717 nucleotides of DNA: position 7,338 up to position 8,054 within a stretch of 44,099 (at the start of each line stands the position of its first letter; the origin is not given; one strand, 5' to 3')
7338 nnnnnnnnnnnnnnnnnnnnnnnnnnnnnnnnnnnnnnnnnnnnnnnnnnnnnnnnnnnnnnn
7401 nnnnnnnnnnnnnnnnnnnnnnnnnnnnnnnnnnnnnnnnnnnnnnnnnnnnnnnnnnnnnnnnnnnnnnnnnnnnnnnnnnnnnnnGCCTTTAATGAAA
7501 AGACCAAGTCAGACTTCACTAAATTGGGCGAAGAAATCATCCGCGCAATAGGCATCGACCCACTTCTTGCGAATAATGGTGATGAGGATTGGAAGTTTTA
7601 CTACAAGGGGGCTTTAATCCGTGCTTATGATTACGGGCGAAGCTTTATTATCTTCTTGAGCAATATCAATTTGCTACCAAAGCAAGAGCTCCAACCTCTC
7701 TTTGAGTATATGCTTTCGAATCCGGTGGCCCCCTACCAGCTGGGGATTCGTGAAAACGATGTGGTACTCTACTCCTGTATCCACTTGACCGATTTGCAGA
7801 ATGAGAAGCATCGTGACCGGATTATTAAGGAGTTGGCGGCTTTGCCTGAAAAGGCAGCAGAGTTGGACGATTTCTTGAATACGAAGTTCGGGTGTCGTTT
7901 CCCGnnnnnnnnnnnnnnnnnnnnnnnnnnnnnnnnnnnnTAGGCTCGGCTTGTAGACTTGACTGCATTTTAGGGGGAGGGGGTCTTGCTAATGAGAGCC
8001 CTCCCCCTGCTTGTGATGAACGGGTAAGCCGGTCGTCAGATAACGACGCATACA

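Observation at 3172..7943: Two diverged copies of an uncharacterised two-gene module (chaperone-like/helical protein + leaderless trypsin-fold protease) directly downstream of the T9SS core genes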

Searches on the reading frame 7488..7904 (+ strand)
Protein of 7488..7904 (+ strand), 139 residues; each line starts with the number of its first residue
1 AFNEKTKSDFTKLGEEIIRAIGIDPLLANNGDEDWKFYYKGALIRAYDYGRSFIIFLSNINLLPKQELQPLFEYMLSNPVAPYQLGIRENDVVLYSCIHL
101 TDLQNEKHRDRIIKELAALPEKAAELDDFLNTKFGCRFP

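Call 47: search_solved_structures(query=A5, max_evalue=10, show_alignments=2)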
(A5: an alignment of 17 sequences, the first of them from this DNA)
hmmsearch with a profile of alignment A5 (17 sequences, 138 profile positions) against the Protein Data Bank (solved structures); distinct sequences matched with E-value up to 10: 7.
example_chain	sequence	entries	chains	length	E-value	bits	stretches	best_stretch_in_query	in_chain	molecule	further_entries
3hxj_A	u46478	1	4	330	0.0002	24.6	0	28-59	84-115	Pyrrolo-quinoline quinone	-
2plg_A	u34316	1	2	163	0.0059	19.8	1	31-134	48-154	Tll0839 protein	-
5hop_A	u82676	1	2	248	0.64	13.2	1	51-98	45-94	Lmo0182 protein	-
1s28_A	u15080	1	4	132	0.7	13.1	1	30-119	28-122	ORF1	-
6ont_A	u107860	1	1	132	1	12.6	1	8-70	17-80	Two-component response regulator 1452 receiver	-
4cv5_B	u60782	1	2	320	1.1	12.5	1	39-102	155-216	PROTEIN CAF40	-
3zmd_A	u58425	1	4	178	1.3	12.2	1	67-118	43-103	PUTATIVE TRANSCRIPTIONAL REGULATOR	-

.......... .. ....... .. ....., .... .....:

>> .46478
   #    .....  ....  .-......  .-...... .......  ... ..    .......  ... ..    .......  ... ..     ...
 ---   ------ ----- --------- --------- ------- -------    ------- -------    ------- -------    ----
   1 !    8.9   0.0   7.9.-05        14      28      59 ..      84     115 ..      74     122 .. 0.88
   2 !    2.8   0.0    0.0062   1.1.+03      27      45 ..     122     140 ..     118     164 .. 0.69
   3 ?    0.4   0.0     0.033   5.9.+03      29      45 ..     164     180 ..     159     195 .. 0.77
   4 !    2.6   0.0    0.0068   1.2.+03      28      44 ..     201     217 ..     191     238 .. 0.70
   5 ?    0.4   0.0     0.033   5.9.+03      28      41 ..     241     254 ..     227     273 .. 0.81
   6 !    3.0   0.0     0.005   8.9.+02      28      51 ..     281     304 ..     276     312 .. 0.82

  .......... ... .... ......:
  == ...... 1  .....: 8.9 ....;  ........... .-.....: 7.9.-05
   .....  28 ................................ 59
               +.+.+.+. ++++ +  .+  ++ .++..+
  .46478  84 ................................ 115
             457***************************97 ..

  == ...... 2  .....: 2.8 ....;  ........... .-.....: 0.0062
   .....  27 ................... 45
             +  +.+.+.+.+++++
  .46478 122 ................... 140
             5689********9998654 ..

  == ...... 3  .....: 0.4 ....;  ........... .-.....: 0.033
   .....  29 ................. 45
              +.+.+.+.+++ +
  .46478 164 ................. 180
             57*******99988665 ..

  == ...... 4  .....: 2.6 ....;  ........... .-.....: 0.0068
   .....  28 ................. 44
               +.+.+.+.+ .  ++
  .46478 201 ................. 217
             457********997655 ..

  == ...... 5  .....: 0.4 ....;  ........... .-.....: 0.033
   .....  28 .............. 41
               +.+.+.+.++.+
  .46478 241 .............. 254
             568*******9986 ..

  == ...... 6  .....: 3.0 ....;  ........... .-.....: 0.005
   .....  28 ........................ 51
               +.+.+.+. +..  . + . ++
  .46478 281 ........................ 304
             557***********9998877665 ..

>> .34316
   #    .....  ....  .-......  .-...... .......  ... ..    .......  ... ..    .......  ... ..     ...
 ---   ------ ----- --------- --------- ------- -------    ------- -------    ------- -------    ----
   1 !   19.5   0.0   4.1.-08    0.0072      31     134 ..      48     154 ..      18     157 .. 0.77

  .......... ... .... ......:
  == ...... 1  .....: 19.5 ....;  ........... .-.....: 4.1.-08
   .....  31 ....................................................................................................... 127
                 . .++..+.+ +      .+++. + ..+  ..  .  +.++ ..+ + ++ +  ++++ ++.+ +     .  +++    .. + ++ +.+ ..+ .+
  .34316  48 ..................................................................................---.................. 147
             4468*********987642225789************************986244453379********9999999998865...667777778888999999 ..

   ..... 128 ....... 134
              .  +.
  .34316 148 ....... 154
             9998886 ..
